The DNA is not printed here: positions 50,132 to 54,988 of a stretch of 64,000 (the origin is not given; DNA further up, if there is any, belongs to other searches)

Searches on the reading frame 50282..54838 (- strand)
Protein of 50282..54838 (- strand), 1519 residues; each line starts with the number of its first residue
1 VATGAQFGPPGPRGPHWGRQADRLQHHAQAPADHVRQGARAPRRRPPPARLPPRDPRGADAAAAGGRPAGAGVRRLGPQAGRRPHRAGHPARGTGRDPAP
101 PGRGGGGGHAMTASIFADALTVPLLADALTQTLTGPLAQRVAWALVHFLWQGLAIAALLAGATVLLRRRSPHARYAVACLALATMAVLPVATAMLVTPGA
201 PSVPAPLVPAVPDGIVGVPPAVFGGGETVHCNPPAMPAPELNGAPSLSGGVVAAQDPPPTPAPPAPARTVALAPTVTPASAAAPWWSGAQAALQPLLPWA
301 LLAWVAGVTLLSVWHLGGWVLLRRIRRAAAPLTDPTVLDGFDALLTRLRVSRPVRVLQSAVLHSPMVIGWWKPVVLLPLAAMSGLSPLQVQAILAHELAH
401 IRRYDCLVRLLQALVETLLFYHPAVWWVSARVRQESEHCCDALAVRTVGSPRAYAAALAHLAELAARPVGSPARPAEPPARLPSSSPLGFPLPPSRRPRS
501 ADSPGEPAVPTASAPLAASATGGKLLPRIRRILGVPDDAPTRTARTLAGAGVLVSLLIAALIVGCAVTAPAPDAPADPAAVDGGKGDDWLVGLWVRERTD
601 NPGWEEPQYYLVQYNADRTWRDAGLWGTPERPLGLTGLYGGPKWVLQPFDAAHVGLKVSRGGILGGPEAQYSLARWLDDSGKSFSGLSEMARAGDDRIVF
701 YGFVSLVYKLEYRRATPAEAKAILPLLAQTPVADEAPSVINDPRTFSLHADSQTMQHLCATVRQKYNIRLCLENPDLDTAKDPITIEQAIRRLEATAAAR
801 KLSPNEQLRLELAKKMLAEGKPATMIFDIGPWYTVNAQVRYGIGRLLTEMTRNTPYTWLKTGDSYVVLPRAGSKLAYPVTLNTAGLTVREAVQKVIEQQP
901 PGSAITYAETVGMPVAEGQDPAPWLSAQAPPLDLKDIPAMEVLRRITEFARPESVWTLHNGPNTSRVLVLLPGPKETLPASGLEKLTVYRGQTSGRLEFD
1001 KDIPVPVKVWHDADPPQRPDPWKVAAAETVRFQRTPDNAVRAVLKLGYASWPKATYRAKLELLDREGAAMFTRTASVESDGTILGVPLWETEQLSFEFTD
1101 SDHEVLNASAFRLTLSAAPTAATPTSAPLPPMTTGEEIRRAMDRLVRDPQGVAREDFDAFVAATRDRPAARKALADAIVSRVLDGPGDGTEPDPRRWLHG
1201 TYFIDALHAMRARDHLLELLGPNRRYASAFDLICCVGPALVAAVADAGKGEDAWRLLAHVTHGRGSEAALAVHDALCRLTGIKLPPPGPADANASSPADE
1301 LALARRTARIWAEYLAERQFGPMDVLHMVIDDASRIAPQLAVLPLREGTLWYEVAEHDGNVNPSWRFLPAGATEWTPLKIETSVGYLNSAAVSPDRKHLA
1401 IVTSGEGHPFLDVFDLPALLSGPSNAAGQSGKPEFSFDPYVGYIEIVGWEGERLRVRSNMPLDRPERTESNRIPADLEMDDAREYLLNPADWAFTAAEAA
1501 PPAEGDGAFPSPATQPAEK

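Call 13: search_protein_families(library=pfam, proteins=[window:50282-54838:-], max_evalue=0.001)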
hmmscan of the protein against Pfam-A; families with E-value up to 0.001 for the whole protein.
window:50282-54838:- (1519 aa): 2 families
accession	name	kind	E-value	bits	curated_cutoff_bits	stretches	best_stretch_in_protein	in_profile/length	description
PF05569.17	Peptidase_M56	-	2.4e-28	99.6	31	1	301-464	103-269/296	BlaR1 peptidase M56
PF01435.24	Peptidase_M48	-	0.00062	20.1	20.3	0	386-436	61-114/186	Peptidase family M48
